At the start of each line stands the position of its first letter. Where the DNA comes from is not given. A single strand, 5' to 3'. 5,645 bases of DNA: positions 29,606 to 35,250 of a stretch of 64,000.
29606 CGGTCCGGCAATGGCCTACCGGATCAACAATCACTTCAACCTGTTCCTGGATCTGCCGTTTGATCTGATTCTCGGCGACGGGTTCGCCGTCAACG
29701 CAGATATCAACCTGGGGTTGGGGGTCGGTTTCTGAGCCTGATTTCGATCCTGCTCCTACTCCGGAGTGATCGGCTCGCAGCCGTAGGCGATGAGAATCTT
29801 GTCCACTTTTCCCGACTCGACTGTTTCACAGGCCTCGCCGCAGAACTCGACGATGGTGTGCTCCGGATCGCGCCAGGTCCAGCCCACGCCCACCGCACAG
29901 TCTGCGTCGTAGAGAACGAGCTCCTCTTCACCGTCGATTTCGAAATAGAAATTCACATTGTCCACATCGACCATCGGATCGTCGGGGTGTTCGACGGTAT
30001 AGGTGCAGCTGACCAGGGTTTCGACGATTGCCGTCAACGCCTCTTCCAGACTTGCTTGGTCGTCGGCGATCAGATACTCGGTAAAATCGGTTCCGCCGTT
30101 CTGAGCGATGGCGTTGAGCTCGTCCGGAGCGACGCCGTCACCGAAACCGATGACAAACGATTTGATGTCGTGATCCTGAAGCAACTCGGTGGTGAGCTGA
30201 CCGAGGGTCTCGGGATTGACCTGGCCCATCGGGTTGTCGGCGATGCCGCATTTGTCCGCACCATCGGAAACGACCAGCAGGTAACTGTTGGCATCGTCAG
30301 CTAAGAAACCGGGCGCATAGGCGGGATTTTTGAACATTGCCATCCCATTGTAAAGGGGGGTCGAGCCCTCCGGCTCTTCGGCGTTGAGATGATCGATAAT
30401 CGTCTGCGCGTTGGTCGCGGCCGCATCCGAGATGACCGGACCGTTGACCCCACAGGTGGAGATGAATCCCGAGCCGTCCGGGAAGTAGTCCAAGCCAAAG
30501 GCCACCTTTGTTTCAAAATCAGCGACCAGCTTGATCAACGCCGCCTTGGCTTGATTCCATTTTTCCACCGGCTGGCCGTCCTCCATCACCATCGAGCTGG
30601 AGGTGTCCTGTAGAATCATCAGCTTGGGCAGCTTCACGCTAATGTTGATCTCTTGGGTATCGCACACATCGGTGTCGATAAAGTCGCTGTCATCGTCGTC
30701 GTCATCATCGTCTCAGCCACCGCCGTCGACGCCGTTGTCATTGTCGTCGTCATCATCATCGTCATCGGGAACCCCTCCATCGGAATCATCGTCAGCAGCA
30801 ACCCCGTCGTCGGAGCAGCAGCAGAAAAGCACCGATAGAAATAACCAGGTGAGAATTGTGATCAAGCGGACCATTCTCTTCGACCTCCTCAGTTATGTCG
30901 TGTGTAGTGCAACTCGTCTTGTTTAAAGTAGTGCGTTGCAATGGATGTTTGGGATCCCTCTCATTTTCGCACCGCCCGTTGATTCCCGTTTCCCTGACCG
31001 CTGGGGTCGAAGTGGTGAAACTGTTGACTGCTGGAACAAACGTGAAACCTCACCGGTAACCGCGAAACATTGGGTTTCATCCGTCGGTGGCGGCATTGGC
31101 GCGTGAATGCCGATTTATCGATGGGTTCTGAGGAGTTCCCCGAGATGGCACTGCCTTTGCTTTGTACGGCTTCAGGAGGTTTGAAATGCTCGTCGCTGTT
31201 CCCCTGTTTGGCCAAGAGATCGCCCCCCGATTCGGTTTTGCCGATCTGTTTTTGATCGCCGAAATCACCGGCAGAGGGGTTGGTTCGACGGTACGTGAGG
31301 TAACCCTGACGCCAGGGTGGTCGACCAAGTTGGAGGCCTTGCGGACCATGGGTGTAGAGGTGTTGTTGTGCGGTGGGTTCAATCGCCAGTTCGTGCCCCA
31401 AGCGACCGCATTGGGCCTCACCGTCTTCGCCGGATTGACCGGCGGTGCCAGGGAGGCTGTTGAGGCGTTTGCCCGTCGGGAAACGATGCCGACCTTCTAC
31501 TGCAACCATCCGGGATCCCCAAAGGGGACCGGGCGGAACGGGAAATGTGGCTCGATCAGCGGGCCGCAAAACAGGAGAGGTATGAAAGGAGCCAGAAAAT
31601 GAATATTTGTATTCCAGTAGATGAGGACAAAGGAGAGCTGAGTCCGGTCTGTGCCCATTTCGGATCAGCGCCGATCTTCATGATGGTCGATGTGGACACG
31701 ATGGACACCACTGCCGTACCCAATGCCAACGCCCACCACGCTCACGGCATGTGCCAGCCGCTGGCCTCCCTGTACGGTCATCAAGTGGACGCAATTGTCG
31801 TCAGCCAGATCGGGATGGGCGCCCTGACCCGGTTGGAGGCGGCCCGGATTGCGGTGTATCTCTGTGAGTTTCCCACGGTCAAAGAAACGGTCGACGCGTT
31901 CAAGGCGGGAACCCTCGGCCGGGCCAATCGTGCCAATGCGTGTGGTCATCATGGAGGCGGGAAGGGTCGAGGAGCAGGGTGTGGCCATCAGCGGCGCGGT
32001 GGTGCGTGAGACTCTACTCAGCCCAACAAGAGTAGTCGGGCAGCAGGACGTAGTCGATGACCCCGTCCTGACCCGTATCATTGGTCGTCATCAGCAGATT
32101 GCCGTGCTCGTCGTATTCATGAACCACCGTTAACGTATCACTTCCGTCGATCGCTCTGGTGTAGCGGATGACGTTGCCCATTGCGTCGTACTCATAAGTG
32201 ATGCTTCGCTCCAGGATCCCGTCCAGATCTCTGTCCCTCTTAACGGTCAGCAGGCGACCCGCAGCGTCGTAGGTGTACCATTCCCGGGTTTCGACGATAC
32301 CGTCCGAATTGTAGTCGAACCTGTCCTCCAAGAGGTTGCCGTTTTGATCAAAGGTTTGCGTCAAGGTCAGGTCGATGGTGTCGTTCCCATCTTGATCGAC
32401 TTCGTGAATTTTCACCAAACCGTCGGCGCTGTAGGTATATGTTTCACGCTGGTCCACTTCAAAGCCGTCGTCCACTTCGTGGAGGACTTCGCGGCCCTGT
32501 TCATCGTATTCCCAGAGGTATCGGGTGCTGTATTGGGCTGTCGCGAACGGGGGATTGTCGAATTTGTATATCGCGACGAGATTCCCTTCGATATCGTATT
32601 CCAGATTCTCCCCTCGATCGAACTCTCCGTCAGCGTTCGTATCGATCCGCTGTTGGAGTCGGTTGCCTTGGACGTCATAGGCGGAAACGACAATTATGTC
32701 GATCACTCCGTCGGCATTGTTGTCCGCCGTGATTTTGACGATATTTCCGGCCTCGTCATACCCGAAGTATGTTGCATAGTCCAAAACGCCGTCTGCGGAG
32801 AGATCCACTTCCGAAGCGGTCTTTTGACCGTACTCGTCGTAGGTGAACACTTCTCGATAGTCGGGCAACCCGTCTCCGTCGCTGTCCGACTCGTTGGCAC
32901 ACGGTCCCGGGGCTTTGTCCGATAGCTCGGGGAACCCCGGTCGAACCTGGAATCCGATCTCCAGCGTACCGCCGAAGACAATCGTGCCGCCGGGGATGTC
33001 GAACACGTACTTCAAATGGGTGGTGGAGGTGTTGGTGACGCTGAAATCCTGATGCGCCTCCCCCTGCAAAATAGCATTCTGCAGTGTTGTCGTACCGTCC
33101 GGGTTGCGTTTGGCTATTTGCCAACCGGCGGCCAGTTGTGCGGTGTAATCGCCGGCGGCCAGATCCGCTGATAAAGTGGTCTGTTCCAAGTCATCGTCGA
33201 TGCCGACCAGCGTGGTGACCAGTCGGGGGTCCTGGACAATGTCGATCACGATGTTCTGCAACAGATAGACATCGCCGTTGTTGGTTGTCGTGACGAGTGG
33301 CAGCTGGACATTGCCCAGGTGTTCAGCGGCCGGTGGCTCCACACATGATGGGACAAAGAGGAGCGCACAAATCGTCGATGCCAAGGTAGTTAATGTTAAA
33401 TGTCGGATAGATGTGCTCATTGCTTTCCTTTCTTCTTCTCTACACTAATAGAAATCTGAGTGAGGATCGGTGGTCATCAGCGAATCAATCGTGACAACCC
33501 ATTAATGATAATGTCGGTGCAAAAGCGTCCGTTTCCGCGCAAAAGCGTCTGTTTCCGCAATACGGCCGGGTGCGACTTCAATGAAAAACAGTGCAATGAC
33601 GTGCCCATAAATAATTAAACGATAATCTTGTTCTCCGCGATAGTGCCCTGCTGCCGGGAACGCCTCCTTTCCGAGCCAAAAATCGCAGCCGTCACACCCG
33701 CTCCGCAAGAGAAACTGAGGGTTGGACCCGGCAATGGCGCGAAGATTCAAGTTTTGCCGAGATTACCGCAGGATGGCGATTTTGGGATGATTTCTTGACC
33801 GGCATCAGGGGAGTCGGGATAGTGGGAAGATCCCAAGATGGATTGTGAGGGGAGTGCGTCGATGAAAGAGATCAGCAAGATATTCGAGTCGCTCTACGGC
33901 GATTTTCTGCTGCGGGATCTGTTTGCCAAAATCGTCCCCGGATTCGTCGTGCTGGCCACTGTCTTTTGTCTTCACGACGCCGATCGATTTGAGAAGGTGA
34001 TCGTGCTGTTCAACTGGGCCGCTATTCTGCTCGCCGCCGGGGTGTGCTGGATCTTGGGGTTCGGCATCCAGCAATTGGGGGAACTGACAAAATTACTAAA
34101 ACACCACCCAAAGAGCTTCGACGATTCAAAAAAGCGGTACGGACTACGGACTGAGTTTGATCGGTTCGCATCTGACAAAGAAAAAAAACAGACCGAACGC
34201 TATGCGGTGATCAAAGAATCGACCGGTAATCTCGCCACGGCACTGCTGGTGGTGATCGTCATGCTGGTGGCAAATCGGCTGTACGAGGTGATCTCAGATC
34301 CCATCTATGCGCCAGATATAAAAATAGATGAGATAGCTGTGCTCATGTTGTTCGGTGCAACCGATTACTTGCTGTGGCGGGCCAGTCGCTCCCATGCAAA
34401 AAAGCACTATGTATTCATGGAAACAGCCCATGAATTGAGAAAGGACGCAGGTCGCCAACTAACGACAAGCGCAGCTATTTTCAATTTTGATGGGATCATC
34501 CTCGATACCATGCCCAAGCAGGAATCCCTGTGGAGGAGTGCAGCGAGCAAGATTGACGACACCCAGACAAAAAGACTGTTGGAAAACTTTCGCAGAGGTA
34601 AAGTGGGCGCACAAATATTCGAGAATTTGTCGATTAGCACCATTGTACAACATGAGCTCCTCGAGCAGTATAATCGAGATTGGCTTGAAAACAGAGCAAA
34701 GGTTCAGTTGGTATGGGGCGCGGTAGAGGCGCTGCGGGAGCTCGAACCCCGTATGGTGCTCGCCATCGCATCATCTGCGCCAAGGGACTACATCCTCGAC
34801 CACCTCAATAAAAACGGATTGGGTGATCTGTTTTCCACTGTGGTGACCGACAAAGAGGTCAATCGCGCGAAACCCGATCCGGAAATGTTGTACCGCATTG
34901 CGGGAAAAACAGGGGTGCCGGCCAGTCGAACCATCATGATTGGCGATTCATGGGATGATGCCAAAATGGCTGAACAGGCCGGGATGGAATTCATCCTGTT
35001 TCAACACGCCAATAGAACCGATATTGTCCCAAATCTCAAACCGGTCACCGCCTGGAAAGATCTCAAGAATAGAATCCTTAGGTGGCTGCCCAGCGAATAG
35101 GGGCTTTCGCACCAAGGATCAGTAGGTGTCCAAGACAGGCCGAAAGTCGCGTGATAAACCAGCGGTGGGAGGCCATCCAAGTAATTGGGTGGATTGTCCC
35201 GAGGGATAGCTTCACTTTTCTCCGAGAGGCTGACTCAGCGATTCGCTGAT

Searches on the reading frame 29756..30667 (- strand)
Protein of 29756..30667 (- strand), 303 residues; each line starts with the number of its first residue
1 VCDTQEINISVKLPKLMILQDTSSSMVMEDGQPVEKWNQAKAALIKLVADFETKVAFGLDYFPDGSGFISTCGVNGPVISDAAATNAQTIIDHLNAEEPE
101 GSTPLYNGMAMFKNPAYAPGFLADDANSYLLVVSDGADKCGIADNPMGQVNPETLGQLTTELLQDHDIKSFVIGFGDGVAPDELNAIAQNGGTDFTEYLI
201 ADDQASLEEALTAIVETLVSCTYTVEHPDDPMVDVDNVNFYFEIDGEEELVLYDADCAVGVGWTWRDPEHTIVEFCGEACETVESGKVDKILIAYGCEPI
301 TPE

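Call 28: search_protein_families(library=pfam, proteins=[window:29756-30667:-], max_evalue=0.0001)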
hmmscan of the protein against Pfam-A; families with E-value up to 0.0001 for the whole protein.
window:29756-30667:- (303 aa): 1 family
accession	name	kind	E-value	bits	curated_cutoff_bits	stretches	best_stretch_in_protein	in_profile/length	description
PF00092.34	VWA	-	2.1e-05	25.2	23.8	0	16-208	2-169/174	von Willebrand factor type A domain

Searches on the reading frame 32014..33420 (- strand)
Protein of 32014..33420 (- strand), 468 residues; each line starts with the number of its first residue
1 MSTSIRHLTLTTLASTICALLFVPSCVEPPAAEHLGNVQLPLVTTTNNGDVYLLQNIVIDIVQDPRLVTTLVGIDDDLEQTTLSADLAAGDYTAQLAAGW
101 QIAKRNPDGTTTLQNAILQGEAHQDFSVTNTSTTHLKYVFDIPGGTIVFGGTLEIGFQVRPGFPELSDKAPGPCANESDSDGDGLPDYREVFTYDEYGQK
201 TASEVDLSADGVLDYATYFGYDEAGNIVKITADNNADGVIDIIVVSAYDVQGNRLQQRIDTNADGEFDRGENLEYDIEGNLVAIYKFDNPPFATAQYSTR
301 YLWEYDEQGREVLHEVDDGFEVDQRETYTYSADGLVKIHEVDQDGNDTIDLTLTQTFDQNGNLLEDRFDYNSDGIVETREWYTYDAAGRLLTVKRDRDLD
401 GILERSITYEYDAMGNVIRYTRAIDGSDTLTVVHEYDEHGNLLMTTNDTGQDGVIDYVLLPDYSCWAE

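Call 28: search_protein_families(library=pfam, proteins=[window:32014-33420:-], max_evalue=0.0001)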
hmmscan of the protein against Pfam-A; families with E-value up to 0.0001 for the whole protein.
window:32014-33420:- (468 aa): 1 family
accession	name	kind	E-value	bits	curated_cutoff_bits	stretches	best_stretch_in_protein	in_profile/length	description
PF05593.20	RHS_repeat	-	9.1e-13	48.7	22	0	359-393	3-31/38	RHS Repeat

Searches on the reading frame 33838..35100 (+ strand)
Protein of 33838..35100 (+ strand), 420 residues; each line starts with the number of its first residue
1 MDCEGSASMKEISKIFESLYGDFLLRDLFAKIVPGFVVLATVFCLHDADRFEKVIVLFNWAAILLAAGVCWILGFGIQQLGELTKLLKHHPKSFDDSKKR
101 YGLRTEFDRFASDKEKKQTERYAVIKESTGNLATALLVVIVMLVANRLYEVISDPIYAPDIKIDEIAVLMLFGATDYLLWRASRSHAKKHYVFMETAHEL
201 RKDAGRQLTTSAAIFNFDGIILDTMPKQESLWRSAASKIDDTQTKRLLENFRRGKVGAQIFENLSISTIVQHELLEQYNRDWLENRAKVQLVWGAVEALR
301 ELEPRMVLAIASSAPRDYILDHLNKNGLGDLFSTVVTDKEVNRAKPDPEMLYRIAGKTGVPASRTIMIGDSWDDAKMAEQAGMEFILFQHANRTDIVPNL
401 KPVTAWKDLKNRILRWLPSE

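Call 28: search_protein_families(library=pfam, proteins=[window:33838-35100:+], max_evalue=0.0001)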
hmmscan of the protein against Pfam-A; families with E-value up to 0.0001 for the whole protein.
window:33838-35100:+ (420 aa): 3 families
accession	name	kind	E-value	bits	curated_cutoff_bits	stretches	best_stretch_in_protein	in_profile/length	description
PF13419.12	HAD_2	-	2.9e-27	96.4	23.8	1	214-387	2-177/178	Haloacid dehalogenase-like hydrolase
PF00702.32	Hydrolase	-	9.9e-19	68.9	26.4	1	212-382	3-191/191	haloacid dehalogenase-like hydrolase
PF13242.12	Hydrolase_like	-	2e-10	40.9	22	1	344-388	3-48/75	HAD-hyrolase-like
